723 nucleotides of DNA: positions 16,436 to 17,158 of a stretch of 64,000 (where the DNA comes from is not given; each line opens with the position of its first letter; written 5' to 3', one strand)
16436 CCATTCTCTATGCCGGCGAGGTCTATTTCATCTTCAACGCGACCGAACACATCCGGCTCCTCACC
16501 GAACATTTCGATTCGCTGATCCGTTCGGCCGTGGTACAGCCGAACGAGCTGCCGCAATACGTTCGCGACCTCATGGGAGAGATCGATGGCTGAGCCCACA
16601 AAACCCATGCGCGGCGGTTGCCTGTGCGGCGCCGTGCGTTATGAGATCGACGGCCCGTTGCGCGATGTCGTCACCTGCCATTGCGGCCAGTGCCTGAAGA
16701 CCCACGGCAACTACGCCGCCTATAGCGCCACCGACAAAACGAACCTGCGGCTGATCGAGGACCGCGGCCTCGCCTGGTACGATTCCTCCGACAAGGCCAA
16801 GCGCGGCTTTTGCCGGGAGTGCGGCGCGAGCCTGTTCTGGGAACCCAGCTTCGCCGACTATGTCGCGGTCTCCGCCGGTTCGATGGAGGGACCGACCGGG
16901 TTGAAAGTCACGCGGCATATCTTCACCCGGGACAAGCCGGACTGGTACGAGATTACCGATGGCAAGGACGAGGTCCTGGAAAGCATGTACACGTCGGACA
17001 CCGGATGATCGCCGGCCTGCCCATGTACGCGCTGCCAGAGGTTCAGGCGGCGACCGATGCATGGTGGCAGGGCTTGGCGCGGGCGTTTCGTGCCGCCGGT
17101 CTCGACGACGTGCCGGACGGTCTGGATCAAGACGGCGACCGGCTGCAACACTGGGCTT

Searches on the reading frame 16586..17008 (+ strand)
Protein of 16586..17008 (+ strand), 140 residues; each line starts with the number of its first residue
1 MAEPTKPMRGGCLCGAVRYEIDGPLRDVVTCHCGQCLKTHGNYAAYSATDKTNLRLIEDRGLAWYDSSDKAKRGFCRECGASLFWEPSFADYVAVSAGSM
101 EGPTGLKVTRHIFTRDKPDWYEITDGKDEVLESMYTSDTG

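Call 83: search_protein_families(library=pfam, proteins=[window:16586-17008:+], max_evalue=0.00001)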
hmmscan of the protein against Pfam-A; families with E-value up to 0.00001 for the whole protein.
window:16586-17008:+ (140 aa): 1 family
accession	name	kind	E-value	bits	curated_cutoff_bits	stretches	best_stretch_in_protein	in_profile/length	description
PF04828.22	GFA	-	1.7e-20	73.6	24.3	1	8-115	2-114/115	Glutathione-dependent formaldehyde-activating enzyme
